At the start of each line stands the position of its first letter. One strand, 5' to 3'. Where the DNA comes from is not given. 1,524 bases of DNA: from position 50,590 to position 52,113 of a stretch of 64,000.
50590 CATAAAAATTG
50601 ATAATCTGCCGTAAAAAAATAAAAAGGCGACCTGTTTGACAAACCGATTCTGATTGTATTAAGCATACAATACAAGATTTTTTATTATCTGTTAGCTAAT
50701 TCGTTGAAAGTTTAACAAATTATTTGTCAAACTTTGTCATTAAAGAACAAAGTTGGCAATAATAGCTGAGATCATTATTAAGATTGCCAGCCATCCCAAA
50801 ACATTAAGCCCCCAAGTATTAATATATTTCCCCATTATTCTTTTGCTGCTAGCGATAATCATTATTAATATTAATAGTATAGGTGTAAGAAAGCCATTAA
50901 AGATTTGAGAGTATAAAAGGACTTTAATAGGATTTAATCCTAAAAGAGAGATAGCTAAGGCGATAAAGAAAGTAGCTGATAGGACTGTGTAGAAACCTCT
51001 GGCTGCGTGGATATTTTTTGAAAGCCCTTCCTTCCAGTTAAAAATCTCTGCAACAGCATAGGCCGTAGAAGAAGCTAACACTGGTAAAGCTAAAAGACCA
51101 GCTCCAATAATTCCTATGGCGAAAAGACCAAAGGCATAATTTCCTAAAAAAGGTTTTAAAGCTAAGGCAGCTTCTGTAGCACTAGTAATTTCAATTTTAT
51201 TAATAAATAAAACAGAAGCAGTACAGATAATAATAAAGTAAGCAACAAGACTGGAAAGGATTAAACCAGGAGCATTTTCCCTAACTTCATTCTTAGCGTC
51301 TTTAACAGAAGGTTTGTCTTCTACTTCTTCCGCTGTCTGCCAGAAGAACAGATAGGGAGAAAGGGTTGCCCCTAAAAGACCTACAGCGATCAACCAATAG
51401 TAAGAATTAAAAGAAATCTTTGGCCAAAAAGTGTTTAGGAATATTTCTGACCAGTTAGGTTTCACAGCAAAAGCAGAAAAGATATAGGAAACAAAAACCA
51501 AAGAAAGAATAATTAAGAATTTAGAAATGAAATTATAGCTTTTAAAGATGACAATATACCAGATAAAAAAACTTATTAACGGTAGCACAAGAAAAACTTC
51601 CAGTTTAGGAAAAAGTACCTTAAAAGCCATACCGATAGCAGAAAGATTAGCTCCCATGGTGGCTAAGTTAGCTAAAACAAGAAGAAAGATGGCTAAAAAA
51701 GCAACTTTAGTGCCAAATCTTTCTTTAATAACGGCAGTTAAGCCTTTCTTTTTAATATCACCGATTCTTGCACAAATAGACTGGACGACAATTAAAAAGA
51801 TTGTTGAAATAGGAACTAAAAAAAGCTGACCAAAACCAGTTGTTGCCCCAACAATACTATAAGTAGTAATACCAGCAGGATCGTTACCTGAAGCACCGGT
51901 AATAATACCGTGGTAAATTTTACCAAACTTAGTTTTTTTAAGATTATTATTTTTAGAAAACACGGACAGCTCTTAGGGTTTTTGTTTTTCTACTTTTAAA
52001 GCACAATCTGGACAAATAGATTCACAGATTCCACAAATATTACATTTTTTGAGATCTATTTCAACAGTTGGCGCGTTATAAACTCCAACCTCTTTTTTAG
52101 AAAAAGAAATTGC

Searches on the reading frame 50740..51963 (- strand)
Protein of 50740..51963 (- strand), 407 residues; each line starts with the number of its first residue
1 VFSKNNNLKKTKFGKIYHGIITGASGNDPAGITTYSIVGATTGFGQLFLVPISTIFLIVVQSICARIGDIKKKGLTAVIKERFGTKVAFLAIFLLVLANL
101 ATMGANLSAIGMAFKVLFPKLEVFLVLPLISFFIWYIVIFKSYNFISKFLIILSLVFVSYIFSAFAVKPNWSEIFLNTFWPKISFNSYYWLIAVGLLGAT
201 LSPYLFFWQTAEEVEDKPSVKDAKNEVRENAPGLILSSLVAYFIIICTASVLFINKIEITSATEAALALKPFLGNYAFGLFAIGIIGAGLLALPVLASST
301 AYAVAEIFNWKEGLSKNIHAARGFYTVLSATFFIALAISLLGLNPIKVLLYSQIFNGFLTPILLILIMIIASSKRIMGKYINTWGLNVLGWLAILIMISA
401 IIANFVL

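Call 81: search_protein_families(library=pfam, proteins=[window:50740-51963:-], max_evalue=0.001)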
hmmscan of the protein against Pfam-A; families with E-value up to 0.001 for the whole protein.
window:50740-51963:- (407 aa): 1 family
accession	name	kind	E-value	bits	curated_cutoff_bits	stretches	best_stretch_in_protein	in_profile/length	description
PF01566.24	Nramp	-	1.9e-74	251.3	29.8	1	32-383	1-356/357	Natural resistance-associated macrophage protein-like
